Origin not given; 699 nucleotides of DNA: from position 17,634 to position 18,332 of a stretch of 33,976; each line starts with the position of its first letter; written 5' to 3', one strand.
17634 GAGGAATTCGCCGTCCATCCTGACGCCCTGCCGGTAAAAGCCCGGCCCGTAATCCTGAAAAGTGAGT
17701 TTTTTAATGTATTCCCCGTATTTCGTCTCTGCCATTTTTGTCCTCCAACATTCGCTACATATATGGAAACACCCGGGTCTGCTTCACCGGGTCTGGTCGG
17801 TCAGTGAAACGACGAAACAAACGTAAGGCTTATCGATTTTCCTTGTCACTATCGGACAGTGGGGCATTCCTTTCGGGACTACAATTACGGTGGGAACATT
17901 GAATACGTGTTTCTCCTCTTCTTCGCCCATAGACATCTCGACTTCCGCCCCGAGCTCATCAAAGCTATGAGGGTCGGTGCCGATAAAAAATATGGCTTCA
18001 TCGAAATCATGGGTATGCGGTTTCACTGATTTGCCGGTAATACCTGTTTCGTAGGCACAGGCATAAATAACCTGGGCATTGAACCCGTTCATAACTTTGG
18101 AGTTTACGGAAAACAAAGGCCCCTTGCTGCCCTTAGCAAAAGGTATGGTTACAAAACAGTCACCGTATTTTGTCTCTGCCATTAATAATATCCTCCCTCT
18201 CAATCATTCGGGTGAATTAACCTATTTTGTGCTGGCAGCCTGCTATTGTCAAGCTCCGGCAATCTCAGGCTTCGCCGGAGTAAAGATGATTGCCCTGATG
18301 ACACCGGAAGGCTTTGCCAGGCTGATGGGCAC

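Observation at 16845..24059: Seven copies of an uncharacterised cupin module in four genes, in two promoter-equipped operons flanking a LonC-type protease and an SDR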

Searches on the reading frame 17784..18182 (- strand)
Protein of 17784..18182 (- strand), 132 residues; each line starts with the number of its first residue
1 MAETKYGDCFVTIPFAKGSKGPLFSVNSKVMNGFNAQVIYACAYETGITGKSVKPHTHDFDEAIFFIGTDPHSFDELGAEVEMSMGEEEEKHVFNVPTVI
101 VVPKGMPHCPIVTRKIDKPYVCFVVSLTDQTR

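Call 3: search_protein_families(library=pfam, proteins=[window:17784-18182:-], max_evalue=1)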
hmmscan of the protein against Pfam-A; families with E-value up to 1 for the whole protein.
window:17784-18182:- (132 aa): 0 families

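Call 4: search_protein_families(library=ncbifam, proteins=[window:17784-18182:-], max_evalue=1)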
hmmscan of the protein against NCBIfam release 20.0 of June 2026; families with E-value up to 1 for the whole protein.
window:17784-18182:- (132 aa): 0 families

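Call 10: find_homologous_proteins(query=A1, max_evalue=0.001)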
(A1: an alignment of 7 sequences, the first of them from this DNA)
Query A1 (7 sequences) (132 aa, profile of the alignment): 1208 proteins with E <= 0.001 among 3813 candidates; the best 120 are listed.
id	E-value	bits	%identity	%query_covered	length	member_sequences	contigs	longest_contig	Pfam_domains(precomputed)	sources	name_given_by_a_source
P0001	3.5e-85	301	42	58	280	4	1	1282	PF07883.18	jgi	jgi:quercetin dioxygenase-like cupin family protein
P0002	2.7e-82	292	32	70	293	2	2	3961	-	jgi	jgi:hypothetical protein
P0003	2.6e-79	282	31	76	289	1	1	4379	-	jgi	jgi:hypothetical protein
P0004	5.5e-79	281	38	61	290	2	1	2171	-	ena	-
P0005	1.5e-78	280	27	92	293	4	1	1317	-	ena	-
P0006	3.7e-77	275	37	61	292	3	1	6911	-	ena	-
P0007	2.8e-76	272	32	70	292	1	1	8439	-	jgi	jgi:hypothetical protein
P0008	3.8e-76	272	37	57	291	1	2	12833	-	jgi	jgi:hypothetical protein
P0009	6.2e-76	271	38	61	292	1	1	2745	-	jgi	jgi:hypothetical protein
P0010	1.4e-75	270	36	61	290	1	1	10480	PF07883.18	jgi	jgi:hypothetical protein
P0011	4.4e-75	268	31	81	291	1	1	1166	PF07883.18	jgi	jgi:hypothetical protein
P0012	2.1e-74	266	36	61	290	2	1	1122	-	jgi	-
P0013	8.5e-74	264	35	58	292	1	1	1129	-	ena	-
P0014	2.5e-73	263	36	61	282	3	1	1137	-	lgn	-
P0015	6.3e-73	261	28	77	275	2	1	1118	-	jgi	jgi:hypothetical protein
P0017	1.1e-72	261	36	86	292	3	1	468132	PF07883.18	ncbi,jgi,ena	ncbi:MAG: hypothetical protein ABR954_01245 [Dehalococcoidales bacterium]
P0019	1.9e-71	257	43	62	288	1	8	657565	PF07883.18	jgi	jgi:quercetin dioxygenase-like cupin family protein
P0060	4.2e-64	233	27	95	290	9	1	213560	PF07883.18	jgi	jgi:quercetin dioxygenase-like cupin family protein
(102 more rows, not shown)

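Call 17: find_encoding_contigs(protein=P0017, flank=10000, max_places=3)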
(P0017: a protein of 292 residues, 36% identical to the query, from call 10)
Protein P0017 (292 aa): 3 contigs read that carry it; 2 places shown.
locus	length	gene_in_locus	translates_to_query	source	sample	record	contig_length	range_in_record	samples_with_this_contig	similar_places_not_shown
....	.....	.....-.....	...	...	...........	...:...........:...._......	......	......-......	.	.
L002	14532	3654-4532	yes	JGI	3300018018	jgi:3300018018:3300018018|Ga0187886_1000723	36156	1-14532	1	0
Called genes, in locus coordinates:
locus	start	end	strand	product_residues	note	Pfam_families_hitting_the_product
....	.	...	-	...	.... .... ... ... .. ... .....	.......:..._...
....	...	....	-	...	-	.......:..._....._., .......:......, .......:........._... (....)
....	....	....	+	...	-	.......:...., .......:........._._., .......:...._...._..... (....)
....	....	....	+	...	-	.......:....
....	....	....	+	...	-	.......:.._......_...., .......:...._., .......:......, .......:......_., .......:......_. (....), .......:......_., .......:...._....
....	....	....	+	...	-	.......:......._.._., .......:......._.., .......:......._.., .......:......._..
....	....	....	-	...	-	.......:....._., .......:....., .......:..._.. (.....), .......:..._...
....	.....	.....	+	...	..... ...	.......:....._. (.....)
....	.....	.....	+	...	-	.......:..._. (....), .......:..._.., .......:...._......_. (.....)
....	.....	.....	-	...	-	-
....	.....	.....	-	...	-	-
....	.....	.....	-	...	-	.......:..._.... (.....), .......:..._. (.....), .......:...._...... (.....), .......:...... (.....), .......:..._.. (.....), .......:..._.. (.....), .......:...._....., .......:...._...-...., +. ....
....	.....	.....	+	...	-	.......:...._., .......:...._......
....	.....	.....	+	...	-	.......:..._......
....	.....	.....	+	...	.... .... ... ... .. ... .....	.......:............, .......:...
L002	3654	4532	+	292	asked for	PF07883:Cupin_2 (faint)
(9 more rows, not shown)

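Call 18: find_encoding_contigs(protein=P0060, flank=10000, max_places=3)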
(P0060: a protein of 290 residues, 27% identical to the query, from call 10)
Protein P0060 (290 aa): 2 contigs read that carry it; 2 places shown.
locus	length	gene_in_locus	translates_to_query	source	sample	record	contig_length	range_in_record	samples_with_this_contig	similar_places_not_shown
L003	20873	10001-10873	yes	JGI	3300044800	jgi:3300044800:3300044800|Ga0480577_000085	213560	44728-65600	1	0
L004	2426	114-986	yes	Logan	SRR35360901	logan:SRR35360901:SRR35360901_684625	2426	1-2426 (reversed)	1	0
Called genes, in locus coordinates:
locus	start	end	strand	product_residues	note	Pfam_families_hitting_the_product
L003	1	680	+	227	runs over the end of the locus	PF13487:HD_5, PF08668:HDOD, PF01966:HD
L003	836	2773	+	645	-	PF06480:FtsH_ext (weak), PF06068:TIP49 (weak), PF00004:AAA, PF07728:AAA_5 (weak), PF17862:AAA_lid_3, PF01434:Peptidase_M41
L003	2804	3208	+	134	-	PF02391:MoaE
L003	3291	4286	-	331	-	PF00348:polyprenyl_synt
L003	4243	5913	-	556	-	PF00133:tRNA-synt_1, PF01406:tRNA-synt_1e (faint), PF09334:tRNA-synt_1g, PF19303:Anticodon_3, PF08264:Anticodon_1 (weak)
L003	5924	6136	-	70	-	-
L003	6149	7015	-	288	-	PF00590:TP_methylase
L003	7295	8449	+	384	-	PF00478:IMPDH, PF03060:NMO (faint), PF01070:FMN_dh, PF05690:ThiG (faint)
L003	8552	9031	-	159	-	PF00583:Acetyltransf_1, PF13508:Acetyltransf_7 (weak)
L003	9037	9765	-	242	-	PF01209:Ubie_methyltran, PF05401:NodS (weak), PF13489:Methyltransf_23, PF01728:FtsJ, PF13847:Methyltransf_31, PF08241:Methyltransf_11, PF08242:Methyltransf_12, PF13649:Methyltransf_25, +2 more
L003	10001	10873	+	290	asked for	PF07883:Cupin_2 (faint)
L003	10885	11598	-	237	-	-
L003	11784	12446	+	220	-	PF00027:cNMP_binding, PF13545:HTH_Crp_2, PF00325:Crp (weak)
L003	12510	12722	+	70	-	PF00037:Fer4 (faint), PF12837:Fer4_6 (weak), PF14697:Fer4_21 (weak), PF12838:Fer4_7 (weak), PF13484:Fer4_16 (faint)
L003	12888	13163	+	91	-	-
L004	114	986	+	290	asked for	PF07883:Cupin_2 (faint)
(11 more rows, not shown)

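Call 21: find_encoding_contigs(protein=P0019, flank=10000, max_places=3)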
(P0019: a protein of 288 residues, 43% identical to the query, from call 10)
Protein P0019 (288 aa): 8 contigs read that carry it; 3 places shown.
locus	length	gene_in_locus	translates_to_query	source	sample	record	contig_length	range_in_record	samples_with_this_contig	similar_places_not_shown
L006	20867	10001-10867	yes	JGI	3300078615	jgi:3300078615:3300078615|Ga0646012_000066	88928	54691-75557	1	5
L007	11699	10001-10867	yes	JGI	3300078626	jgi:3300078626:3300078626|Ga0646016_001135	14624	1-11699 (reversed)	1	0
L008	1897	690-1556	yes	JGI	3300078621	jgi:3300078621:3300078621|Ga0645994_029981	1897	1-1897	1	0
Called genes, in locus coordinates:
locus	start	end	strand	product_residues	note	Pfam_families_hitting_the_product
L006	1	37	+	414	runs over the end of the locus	PF00464:SHMT, PF00155:Aminotran_1_2, PF01212:Beta_elim_lyase (weak)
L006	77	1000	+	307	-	PF00291:PALP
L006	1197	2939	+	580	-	PF01807:Zn_ribbon_DnaG, PF08275:DNAG_N, PF01751:Toprim, PF13362:Toprim_3 (weak), PF13662:Toprim_4, PF13155:Toprim_2, PF10410:DnaB_bind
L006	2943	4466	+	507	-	PF00140:Sigma70_r1_2, PF04542:Sigma70_r2, PF04539:Sigma70_r3, PF04545:Sigma70_r4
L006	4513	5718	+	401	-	PF00515:TPR_1 (faint), PF07719:TPR_2 (faint), PF13428:TPR_14 (faint), PF13432:TPR_16 (faint), PF13181:TPR_8 (faint), PF13431:TPR_17 (faint), PF14559:TPR_19 (faint), PF13424:TPR_12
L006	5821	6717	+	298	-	PF01544:CorA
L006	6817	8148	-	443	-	PF02881:SRP54_N, PF00448:SRP54, PF01656:CbiA (weak), PF02978:SRP_SPB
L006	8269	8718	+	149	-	-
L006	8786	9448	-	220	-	PF01209:Ubie_methyltran, PF13489:Methyltransf_23, PF05175:MTS, PF07021:MetW (weak), PF13847:Methyltransf_31, PF08241:Methyltransf_11, PF08242:Methyltransf_12, PF13649:Methyltransf_25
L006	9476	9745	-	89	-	PF04014:MazE_antitoxin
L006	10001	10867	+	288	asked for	PF07883:Cupin_2 (faint)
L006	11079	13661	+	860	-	PF02463:SMC_N (weak), PF13476:AAA_23, PF13558:SbcC_Walker_B (faint)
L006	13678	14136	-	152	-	-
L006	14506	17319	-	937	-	PF00005:ABC_tran (faint), PF02463:SMC_N (faint), PF03193:RsgA_GTPase (faint), PF06745:ATPase (faint), PF13173:AAA_14 (faint), PF13191:AAA_16 (faint), PF17760:UvrA_inter, PF17755:UvrA_DNA-bind, +7 more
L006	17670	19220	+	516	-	PF03853:YjeF_N, PF01256:Carb_kinase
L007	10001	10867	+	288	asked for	PF07883:Cupin_2 (faint)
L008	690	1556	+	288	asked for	PF07883:Cupin_2 (faint)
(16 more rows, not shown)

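Call 41: search_protein_representatives(alignment_id=A1)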
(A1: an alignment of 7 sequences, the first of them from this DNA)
Query: 7 sequences, 144 profile positions. Proteins with E-value up to 0.001 (for the whole library): 1455; up to 1e-10: 947; up to 1e-30: 133. The best 150 are listed.
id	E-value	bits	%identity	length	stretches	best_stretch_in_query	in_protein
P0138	3.1e-73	260.8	-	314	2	9-133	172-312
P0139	5.1e-67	240.6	-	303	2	1-134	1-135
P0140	7.4e-67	240.1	-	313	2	2-132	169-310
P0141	8.0e-66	236.7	-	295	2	1-133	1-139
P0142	9.2e-65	233.3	-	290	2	1-135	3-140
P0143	2.7e-64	231.8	-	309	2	1-133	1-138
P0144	3.9e-64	231.3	-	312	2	4-142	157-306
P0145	6.2e-64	230.6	-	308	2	1-130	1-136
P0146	1.2e-63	229.7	-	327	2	14-133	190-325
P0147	1.7e-62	225.9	-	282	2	5-132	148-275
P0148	5.5e-61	221.1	-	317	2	1-134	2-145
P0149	1.9e-60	219.3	-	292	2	1-133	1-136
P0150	1.8e-59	216.1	-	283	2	2-129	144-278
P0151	2.1e-58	212.7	-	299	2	1-130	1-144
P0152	1.7e-57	209.7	-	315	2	22-133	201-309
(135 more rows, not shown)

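Call 61: predict_structure(alignment_id=A5)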
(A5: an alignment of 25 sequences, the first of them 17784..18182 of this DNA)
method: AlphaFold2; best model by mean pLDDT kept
length: 132 residues; sequences in the alignment: 25
mean_pLDDT: 90.3   pTM: 0.83
mean pLDDT of the five models: 90.3, 89.8, 89.4, 88.6, 87.5
residues with pLDDT >= 90: 93; 70-90: 29; 50-70: 10; < 50: 0
segments of 3 or more residues with pLDDT < 50: none
pLDDT, mean of each block of 10 residues (from residue 1): 87 69 83 91 88 91 97 96 97 98 97 96 91 62
secondary structure, 60 per line:
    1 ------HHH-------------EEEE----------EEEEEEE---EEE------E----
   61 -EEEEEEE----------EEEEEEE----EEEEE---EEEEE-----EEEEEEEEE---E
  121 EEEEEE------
elements in order: E23-26 E37-43 E47-49 E62-68 E79-85 E90-94 E98-102 E108-116 E120-126

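Call 64: fold_search(model_id=the predicted structure, library=pdb)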
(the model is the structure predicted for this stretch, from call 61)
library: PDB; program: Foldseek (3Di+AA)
matches with E <= 10: 1794; with E <= 0.001: 248
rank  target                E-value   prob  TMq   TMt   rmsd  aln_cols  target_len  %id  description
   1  7eup_B                1.4e-06  1.00  0.62  0.70   4.9       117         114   20  Structural and mechanistic studies of a novel non-heme iron epimerase/lyase and its utilization in chemoselective synt (released 2022-03-16)
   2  6j4d                  1.5e-06  1.00  0.68  0.73   3.9       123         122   21  Crystal structure of MarH, an epimerase for biosynthesis of Maremycins in Streptomyces, under pH 4.7, without Zn (released 2020-01-15)
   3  6j4b                  1.8e-06  1.00  0.61  0.65   5.3       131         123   21  Crystal structure of MarH, an epimerase for biosynthesis of Maremycins in Streptomyces, under 400 mM Zinc acetate (released 2020-01-15)
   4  7eu6_B                3.3e-06  1.00  0.63  0.74   4.2       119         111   21  Structural and mechanistic studies of a novel non-heme iron epimerase/lyase and its utilization in chemoselective synt (released 2022-03-16)
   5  7eqk_A                3.3e-06  1.00  0.60  0.66   4.9       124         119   24  Structural and mechanistic studies of a novel non-heme iron epimerase/lyase and its utilization in chemoselective synt (released 2022-03-16)
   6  7euz_B                5.1e-06  1.00  0.61  0.69   5.1       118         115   22  Structural and mechanistic studies of a novel non-heme iron epimerase/lyase and its utilization in chemoselective synt (released 2022-03-16)
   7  7eqk_B                7.8e-06  1.00  0.64  0.70   4.5       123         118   22  Structural and mechanistic studies of a novel non-heme iron epimerase/lyase and its utilization in chemoselective synt (released 2022-03-16)
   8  7f6x_B                1.0e-05  1.00  0.61  0.71   4.0       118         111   21  Structural and mechanistic studies of a novel non-heme iron epimerase/lyase and its utilization in chemoselective synt (released 2022-03-16)
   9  4e2g_D                1.3e-05  1.00  0.50  0.55   6.3       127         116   15  Crystal structure of Cupin fold protein Sthe2323 from Sphaerobacter thermophilus (released 2012-03-21)
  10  1v70                  1.4e-05  1.00  0.48  0.57   6.7       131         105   15  Crystal Structure of probable antibiotics synthesis protein from Thermus thermophilus HB8 (released 2004-12-14)
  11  2vqa_A                2.3e-05  1.00  0.56  0.23   4.5       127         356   18  Protein-folding location can regulate Mn versus Cu- or Zn-binding. Crystal Structure of MncA. (released 2008-10-28)
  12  1j58                  2.5e-05  1.00  0.56  0.23   4.2       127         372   13  Crystal Structure of Oxalate Decarboxylase (released 2002-07-03)
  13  4e2g_B                2.5e-05  1.00  0.49  0.55   6.4       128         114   15  Crystal structure of Cupin fold protein Sthe2323 from Sphaerobacter thermophilus (released 2012-03-21)
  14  2uyb                  2.7e-05  1.00  0.56  0.23   4.2       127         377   13  S161A mutant of Bacillus subtilis Oxalate Decarboxylase OxdC (released 2007-08-21)
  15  6ufi                  3.1e-05  1.00  0.56  0.23   4.2       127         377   13  W96Y Oxalate Decarboxylase (Bacillus subtilis) (released 2020-09-30)
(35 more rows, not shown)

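Call 76: search_protein_families(library=ncbifam, alignment_id=A5, max_evalue=0.01)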
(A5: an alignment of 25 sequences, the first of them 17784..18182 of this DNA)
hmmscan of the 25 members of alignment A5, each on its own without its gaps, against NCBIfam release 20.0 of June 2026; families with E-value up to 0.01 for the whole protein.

A. member 1, window:17784-18182:- (132 aa): 0 families

B. families by the number of members that match (of 25 scanned): 0 families
